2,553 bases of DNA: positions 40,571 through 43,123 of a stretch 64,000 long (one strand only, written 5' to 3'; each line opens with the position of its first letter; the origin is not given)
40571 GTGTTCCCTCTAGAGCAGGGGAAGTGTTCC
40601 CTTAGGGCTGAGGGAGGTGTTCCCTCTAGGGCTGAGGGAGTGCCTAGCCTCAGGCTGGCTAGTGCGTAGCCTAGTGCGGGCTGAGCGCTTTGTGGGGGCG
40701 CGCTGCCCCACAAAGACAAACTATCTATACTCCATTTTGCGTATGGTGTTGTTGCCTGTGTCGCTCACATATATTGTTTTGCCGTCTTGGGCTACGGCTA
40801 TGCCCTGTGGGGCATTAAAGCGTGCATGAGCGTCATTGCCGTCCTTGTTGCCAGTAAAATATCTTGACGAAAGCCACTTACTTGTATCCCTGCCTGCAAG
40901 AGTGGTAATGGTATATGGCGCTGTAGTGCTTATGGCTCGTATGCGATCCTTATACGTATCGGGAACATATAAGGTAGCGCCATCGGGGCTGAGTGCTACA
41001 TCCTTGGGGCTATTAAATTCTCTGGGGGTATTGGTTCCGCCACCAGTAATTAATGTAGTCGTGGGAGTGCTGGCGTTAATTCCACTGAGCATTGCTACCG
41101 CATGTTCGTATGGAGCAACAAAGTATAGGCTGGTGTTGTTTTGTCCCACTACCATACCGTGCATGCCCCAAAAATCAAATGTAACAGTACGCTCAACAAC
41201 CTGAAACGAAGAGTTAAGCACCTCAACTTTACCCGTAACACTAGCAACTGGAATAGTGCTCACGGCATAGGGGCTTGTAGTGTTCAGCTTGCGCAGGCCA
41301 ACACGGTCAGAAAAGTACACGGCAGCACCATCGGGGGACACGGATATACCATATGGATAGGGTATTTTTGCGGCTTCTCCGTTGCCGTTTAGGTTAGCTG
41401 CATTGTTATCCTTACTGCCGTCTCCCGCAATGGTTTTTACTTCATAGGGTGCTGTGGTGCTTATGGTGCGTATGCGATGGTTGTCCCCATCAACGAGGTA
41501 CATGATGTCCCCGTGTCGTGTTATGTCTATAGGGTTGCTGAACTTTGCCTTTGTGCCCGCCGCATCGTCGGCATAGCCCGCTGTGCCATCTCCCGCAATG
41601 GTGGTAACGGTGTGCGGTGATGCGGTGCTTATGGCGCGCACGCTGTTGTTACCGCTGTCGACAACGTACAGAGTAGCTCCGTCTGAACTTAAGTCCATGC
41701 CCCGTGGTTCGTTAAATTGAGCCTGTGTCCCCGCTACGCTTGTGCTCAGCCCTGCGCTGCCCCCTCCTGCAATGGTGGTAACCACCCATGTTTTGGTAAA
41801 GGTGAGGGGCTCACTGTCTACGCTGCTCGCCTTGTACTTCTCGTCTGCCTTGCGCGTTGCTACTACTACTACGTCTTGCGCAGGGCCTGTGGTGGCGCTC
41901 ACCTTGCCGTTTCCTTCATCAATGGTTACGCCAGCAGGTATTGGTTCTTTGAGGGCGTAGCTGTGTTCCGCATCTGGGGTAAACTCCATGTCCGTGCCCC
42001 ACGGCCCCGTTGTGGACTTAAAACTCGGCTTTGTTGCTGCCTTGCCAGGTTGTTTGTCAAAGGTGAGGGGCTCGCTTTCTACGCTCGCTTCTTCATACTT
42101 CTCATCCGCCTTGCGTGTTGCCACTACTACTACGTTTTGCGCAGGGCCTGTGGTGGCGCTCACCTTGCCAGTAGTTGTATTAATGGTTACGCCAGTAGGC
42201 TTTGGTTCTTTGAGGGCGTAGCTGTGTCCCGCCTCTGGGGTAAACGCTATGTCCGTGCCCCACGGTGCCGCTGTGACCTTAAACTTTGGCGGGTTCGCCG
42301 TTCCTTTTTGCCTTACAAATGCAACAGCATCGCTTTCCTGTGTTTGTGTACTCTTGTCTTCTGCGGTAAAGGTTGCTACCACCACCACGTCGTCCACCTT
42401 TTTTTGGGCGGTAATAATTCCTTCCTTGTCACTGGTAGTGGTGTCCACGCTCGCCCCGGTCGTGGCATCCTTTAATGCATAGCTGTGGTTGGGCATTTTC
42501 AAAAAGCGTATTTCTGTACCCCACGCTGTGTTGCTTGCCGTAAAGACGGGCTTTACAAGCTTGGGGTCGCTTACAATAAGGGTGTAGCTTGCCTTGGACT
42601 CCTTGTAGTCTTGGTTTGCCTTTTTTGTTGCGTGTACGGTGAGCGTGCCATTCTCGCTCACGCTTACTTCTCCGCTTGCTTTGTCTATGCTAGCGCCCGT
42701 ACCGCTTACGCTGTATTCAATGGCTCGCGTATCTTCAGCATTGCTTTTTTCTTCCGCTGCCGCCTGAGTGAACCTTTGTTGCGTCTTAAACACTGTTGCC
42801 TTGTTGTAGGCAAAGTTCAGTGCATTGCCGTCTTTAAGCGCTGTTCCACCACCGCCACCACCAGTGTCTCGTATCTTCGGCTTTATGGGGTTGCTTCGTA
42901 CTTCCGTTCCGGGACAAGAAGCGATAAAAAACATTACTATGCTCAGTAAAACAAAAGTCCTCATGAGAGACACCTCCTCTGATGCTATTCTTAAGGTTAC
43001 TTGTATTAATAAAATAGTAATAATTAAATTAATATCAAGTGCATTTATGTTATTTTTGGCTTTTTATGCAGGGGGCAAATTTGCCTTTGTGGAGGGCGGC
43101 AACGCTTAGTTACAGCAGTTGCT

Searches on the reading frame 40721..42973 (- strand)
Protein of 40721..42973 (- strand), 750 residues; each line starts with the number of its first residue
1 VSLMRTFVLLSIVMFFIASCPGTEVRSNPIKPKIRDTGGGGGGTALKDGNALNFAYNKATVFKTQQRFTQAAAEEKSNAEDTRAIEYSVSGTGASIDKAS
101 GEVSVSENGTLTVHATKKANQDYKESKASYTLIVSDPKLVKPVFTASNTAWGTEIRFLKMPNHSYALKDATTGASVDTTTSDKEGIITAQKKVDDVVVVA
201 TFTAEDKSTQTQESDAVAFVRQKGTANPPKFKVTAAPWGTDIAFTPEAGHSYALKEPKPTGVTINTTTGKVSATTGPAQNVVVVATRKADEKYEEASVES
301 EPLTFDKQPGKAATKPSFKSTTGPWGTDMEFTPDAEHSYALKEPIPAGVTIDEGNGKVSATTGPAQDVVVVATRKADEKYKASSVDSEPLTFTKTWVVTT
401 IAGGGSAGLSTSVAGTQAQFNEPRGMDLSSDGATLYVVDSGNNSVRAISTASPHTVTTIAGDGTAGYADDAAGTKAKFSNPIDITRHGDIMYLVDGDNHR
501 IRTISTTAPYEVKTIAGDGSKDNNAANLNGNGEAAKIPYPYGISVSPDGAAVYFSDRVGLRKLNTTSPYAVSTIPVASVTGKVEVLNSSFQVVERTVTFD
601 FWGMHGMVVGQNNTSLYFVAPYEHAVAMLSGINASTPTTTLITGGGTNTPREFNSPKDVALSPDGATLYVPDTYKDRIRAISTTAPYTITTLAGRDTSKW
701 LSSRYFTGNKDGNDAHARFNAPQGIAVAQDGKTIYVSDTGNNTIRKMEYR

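Call 9: search_protein_families(library=pfam, proteins=[window:40721-42973:-], max_evalue=0.01)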
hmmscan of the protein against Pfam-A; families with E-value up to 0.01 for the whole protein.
window:40721-42973:- (750 aa): 4 families
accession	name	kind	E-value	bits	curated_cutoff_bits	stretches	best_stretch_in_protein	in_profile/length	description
PF01436.27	NHL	-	6.8e-13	48.4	20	1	719-746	1-27/28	NHL repeat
PF25021.1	TEN_NHL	-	5.5e-12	45.8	27.1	1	652-747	259-356/357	Teneurin NHL domain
PF08450.18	SGL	-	1.6e-11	44.7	26.3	0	414-452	127-165/246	SMP-30/Gluconolactonase/LRE-like region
PF01731.26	Arylesterase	-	8.6e-08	32.7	21.3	1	700-748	35-82/86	Arylesterase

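Call 11: find_encoding_contigs(protein=window:40721-42964:-, flank=10000, max_places=10)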
Protein window:40721-42964:- (747 aa): no gene with exactly this product is on record in the collection.

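Call 13: find_encoding_contigs(protein=window:40721-42973:-, flank=10000, max_places=10)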
Protein window:40721-42973:- (750 aa): no gene with exactly this product is on record in the collection.

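Call 14: find_homologous_proteins(query=window:40724-42964:-, max_evalue=0.00001)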
Query window:40724-42964:- (747 aa): 289 proteins with E <= 0.00001 among 8000 candidates; the best 120 are listed.
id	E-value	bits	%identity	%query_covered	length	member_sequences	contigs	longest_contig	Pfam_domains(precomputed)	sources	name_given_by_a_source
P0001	0.0e+0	1644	100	100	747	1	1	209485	PF01731.27,PF01436.28,PF25021.2,PF08450.19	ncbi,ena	-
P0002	2.8e-81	292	31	48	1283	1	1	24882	PF07494.18,PF06977.18,PF01731.27,PF13449.13,PF20067.6,PF22807.3,PF24684.2,PF01436.28,PF25021.2,PF06739.18,PF08450.19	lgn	-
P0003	2.8e-64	236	30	44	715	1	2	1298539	PF01731.27,PF01436.28,PF25021.2,PF08450.19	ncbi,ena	-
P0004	1.5e-63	234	32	47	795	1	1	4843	PF01731.27,PF02368.25,PF01436.28,PF08450.19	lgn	-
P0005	2.0e-61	227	34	47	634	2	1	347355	PF01436.28,PF25021.2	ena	-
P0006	5.7e-61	225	29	47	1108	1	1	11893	PF01731.27,PF13449.13,PF22807.3,PF01436.28,PF25021.2,PF06739.18,PF08450.19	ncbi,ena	-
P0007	5.7e-60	222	32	44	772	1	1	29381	PF10282.16,PF13449.13,PF12894.14,PF25175.2,PF26659.1,PF24684.2,PF01436.28,PF25021.2,PF06739.18,PF08450.19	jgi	jgi:sugar lactone lactonase YvrE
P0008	6.7e-60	222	32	46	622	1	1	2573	PF07494.18,PF01731.27,PF23500.2,PF22807.3,PF02393.22,PF24684.2,PF01436.28,PF08450.19,PF13449.13,PF20067.6,PF14517.13,PF25021.2,PF06739.18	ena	-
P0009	1.0e-56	211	27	47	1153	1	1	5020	PF01436.28,PF25021.2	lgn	-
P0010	3.5e-56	209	30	47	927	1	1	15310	PF00526.24,PF01731.27,PF13449.13,PF24684.2,PF01436.28,PF25021.2,PF06739.18,PF08450.19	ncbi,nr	ncbi:MAG: DUF839 domain-containing protein, partial [Myxococcales bacterium]|nr:DUF839 domain-contai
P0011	1.4e-55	207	29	47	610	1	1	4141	PF01731.27,PF23500.2,PF22807.3,PF02393.22,PF24684.2,PF01436.28,PF08450.19,PF05787.20,PF10282.16,PF13449.13,PF20067.6,PF14517.13,PF25021.2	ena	-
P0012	1.6e-55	207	34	39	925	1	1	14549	PF22807.3,PF01436.28,PF25021.2,PF08450.19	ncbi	ncbi:MAG TPA: hypothetical protein V6D47_18985 [Oscillatoriaceae cyanobacterium]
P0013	2.0e-55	207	32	45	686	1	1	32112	PF01436.28,PF25021.2,PF08450.19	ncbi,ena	-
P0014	2.2e-55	207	34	47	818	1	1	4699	PF01436.28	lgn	-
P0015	9.8e-54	201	32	47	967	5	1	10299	PF01839.30,PF06977.18,PF13517.13,PF01731.27,PF13449.13,PF22807.3,PF24684.2,PF01436.28,PF25021.2,PF06739.18,PF08450.19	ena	-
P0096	4.6e-33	133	35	34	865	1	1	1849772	PF03382.21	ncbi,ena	-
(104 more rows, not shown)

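Call 15: find_encoding_contigs(protein=P0001, flank=10000, max_places=10)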
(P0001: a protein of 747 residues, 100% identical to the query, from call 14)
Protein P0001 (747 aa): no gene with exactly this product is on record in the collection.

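Call 16: list_cluster_members(proteins=[P0001, P0003, P0096])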
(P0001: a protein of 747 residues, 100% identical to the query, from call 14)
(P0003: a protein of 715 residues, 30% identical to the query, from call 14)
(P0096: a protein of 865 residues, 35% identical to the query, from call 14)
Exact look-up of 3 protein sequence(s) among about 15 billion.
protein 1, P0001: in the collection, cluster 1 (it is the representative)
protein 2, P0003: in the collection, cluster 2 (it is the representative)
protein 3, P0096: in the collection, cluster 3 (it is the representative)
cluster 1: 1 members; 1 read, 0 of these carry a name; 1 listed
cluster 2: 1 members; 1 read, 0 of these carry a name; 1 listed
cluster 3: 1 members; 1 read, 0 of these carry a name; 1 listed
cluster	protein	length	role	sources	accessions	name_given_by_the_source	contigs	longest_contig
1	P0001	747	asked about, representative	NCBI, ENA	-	-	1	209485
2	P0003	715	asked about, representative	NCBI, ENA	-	-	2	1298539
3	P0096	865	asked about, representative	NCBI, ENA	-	-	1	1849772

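Call 36: find_encoding_contigs(protein=P0096, flank=10000, max_places=4)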
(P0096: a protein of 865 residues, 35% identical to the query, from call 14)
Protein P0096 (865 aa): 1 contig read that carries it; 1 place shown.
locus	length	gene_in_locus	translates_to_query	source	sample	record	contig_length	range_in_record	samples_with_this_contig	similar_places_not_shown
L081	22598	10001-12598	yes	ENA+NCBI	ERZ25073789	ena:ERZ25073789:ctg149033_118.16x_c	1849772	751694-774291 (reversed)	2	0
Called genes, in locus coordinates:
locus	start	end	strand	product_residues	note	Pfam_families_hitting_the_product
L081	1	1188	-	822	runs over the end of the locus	PF00133:tRNA-synt_1, PF01406:tRNA-synt_1e (faint), PF09334:tRNA-synt_1g, PF13603:tRNA-synt_1_2, PF00133:tRNA-synt_1, PF09334:tRNA-synt_1g (weak), PF08264:Anticodon_1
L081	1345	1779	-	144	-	-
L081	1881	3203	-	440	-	PF00696:AA_kinase, PF22468:ACT_9 (faint)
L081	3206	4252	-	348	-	PF01118:Semialdhyde_dh, PF02774:Semialdhyde_dhC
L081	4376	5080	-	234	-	-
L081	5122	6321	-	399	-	PF07995:GSDH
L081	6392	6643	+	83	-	-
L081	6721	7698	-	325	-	PF03448:MgtE_N (faint), PF14841:FliG_M, PF01706:FliG_C (weak)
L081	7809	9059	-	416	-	PF02646:RmuC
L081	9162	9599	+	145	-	PF13127:DUF3955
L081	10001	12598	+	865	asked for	PF03382:DUF285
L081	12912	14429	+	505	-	-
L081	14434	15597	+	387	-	PF02595:Gly_kinase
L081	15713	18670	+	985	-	PF00675:Peptidase_M16 (weak), PF05193:Peptidase_M16_C, PF08367:M16C_assoc, PF22516:PreP_C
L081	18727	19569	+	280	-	PF00106:adh_short, PF08659:KR, PF13561:adh_short_C2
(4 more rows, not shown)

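Call 50: search_protein_families(library=pfam, proteins=[P0096], max_evalue=10)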
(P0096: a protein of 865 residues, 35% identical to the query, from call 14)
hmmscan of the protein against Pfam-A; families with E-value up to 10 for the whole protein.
P0096 (865 aa): 5 families
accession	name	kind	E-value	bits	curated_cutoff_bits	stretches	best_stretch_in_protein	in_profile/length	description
PF03382.20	DUF285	-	1.1e-104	345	25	4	549-630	16-97/120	Mycoplasma protein of unknown function, DUF285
PF05589.17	DUF768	-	0.14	12.7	27.8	1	674-699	22-47/67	Protein of unknown function (DUF768)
PF01322.25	Cytochrom_C_2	-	2.6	9.5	26.5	0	637-718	19-96/121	Cytochrome C'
PF25340.1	BCD_RFX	-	2.8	7.7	24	1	638-716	136-204/270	RFX BCD domain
PF06531.16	DUF1108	-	7.8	7.3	25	0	552-586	42-75/84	Protein of unknown function (DUF1108)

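Call 74: search_protein_families(library=ncbifam, proteins=[window:40724-42964:-], max_evalue=0.01)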
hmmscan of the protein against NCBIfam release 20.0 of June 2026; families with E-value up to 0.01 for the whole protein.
window:40724-42964:- (747 aa): 2 families
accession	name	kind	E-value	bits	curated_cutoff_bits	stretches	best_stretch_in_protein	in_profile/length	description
TIGR03866.1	PQQ_ABC_repeats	subfamily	1.3e-06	27.7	287.3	0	409-456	32-79/310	PQQ-dependent catabolism-associated beta-propeller protein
NF052340.1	hydrazine_beta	equivalog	3.4e-06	26.3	560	0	411-502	68-158/372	hydrazine synthase subunit beta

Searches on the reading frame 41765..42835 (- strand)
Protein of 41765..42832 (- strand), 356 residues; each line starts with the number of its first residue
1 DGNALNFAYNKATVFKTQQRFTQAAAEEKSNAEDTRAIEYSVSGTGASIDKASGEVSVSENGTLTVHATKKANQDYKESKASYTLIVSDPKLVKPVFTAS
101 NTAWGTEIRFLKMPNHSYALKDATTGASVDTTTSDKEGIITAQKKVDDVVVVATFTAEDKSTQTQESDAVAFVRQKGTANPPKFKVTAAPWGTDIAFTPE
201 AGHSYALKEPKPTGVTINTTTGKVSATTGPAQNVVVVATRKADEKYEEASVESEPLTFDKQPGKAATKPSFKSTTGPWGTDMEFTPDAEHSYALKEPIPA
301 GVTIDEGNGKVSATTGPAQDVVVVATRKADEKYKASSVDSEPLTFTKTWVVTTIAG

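Call 33: search_solved_structures(query=window:41792-42835:-, max_evalue=10, show_alignments=2)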
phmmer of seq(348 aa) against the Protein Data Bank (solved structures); distinct sequences matched with E-value up to 10: 0.

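Call 58: predict_structure(protein=window:41765-42832:-)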
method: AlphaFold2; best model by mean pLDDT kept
length: 356 residues; sequences in the alignment: 1
mean_pLDDT: 48.0   pTM: 0.25
mean pLDDT of the five models: 48.0, 42.0, 40.3, 37.6, 36.5
residues with pLDDT >= 90: 0; 70-90: 57; 50-70: 103; < 50: 196
segments of 3 or more residues with pLDDT < 50: 1-99, 154-192, 229-231, 242-268, 333-344, 346-348, 350-356
pLDDT, mean of each block of 10 residues (from residue 1): 26 27 28 32 42 41 35 29 26 40 57 57 60 59 57 45 27 31 40 59 72 72 65 60 37 29 40 55 71 77 76 62 66 41 47 33
secondary structure, 60 per line:
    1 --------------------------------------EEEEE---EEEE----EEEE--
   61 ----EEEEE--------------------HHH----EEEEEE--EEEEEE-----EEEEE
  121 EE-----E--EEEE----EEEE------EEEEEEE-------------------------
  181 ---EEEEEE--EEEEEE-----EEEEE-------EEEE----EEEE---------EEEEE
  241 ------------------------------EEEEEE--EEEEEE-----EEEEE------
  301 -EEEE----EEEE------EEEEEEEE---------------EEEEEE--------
elements in order: E39-43 E47-50 E55-58 E65-69 E97-102 E105-110 E116-122 E131-134 E139-142 E149-155 E184-189 E192-197 E203-207 E215-218 E223-226 E236-240 E271-276 E279-284 E290-294 E302-305 E310-313 E320-327 E343-348

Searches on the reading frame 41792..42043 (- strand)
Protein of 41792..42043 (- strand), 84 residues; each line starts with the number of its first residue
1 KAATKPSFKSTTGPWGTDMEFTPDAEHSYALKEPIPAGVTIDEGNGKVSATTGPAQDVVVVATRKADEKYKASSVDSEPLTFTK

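Call 50: search_protein_families(library=pfam, proteins=[window:41792-42043:-], max_evalue=10)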
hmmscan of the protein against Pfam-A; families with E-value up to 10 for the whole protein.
seq(84 aa): 0 families

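Call 64: predict_structure(alignment_id=A4)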
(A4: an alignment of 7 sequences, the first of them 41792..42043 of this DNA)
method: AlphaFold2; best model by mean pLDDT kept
length: 84 residues; sequences in the alignment: 7
mean_pLDDT: 89.2   pTM: 0.75
mean pLDDT of the five models: 89.2, 88.7, 87.9, 86.6, 86.2
residues with pLDDT >= 90: 55; 70-90: 25; 50-70: 4; < 50: 0
segments of 3 or more residues with pLDDT < 50: none
pLDDT, mean of each block of 10 residues (from residue 1): 86 92 91 91 92 92 79 89 91
secondary structure, 60 per line:
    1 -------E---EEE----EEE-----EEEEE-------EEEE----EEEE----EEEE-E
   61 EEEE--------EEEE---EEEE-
elements in order: E12-14 E19-21 E27-31 E39-42 E47-50 E55-58 E60-64 E73-76 E80-83

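Call 67: fold_search(model_id=the predicted structure, library=pdb)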
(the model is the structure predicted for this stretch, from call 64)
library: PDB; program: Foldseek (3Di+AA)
matches with E <= 10: 1607; with E <= 0.001: 0
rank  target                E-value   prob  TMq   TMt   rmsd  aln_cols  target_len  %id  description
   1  5vt8_B                2.6e-03  1.00  0.57  0.27   4.5        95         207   18  Crystal Structure of Mouse Cadherin-23 EC24-25 (released 2018-05-23)
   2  6s5w_A                4.7e-03  1.00  0.56  0.47   3.9        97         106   10  Structure of Rib domain 'Rib Long' from Lactobacillus acidophilus (released 2019-12-11)
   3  9avk                  5.2e-03  1.00  0.56  0.49   4.0        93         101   20  Structure of long Rib domain from Limosilactobacillus reuteri (released 2024-05-08)
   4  5vt8_D                5.2e-03  1.00  0.56  0.28   4.6        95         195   18  Crystal Structure of Mouse Cadherin-23 EC24-25 (released 2018-05-23)
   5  6s5w_B                6.2e-03  1.00  0.55  0.47   4.2        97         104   10  Structure of Rib domain 'Rib Long' from Lactobacillus acidophilus (released 2019-12-11)
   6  5vt8_A                6.5e-03  1.00  0.57  0.27   4.5        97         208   18  Crystal Structure of Mouse Cadherin-23 EC24-25 (released 2018-05-23)
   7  5un2                  7.3e-03  1.00  0.58  0.18   4.4       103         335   16  Crystal Structure of Mouse Cadherin-23 EC19-21 with non-syndromic deafness (DFNB12) associated mutation R2029W (released 2018-02-07)
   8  5t4n_B                1.1e-02  1.00  0.60  0.18   4.1       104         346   14  Crystal Structure of Human Protocadherin-15 EC3-5 D414A Variant (released 2017-02-22)
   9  7skh_B                1.2e-02  1.00  0.60  0.27   4.6       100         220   15  Crystal Structure of Mouse Cadherin-23 EC16-17 (released 2022-10-26)
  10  8egw_B                1.5e-02  1.00  0.52  0.14   4.8       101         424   13  Complex of Fat4(EC1-4) bound to Dchs1(EC1-3) (released 2023-02-22)
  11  7a7d_a                2.3e-02  0.97  0.45  0.11   6.6       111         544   13  Cadherin fit into cryo-ET map (released 2020-12-23)
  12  1u2h                  2.3e-02  0.90  0.42  0.38   6.5       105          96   15  X-ray Structure of the N-terminally truncated human APEP-1 (released 2005-07-05)
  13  3ubg_B                2.9e-02  0.98  0.51  0.19   5.1       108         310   20  Crystal structure of Drosophila N-cadherin EC1-3, II (released 2011-12-21)
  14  5erd_A                3.1e-02  1.00  0.56  0.11   5.0       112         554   13  Crystal structure of human Desmoglein-2 ectodomain (released 2016-06-22)
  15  4ak2_A                3.2e-02  0.99  0.48  0.17   4.4        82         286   21  Structure of BT4661, a SusE-like surface located polysaccharide binding protein from the Bacteroides thetaiotaomicron  (released 2013-03-06)
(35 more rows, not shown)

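Call 73: find_related_loci(query=A4, collection=metagenome_contigs, flank=6000)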
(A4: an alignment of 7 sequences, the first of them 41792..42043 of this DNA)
Query A4 (84 aa) in metagenome_contigs; peptide patterns used: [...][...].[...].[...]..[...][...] (x = any residue, [..] = any of these).
90 stretches matched a pattern, but none encodes a relative of the query by tblastn (E <= 1e-3).

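Call 92: search_protein_representatives(alignment_id=A4)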
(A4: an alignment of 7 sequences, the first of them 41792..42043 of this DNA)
Query: 7 sequences, 87 profile positions. Proteins with E-value up to 0.001 (for the whole library): 52; up to 1e-10: 31; up to 1e-30: 18. The best 52 are listed.
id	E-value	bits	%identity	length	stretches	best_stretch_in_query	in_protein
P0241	1.0e-117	400.7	-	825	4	2-87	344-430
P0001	5.6e-99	340.7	-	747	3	2-87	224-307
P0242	4.3e-90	312.2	-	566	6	2-87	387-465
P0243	2.7e-82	287.2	-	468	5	3-86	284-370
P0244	1.1e-67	240.4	-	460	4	2-83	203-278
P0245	2.5e-64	229.6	-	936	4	2-86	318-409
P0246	2.2e-53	194.5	-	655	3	5-87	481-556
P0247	1.6e-51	188.6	-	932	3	2-87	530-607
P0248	7.9e-51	186.4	-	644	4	1-87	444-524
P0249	3.6e-47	174.6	-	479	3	2-82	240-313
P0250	8.8e-42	157.3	-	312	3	2-83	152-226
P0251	8.0e-40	151.1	-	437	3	1-87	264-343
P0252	6.5e-38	145.0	-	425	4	2-87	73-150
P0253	1.6e-37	143.7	-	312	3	2-82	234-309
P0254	3.1e-37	142.8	-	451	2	2-87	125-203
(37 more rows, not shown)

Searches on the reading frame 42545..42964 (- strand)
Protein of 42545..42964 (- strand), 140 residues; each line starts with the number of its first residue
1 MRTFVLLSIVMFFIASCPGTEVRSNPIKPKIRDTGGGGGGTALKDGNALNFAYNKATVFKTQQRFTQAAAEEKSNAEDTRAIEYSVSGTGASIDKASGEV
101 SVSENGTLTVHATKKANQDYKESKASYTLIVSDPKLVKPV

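Call 57: find_homologous_proteins(query=window:42545-42964:-, max_evalue=0.001)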
Query window:42545-42964:-: 32 candidates shared short words with the query, none scored E <= 0.001.

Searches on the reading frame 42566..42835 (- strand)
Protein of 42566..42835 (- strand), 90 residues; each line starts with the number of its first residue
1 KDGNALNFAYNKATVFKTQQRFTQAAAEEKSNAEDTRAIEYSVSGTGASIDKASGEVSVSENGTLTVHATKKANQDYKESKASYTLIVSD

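Call 50: search_protein_families(library=pfam, proteins=[window:42566-42835:-], max_evalue=10)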
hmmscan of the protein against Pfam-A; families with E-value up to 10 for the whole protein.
seq(90 aa): 2 families
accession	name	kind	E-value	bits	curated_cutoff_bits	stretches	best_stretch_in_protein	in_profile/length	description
PF02368.24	Big_2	-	1.8e-05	25.1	22.8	1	18-76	16-73/79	Bacterial Ig-like domain (group 2)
PF05852.16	DUF848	-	0.051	14.1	25.3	1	12-59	31-78/145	Gammaherpesvirus protein of unknown function (DUF848)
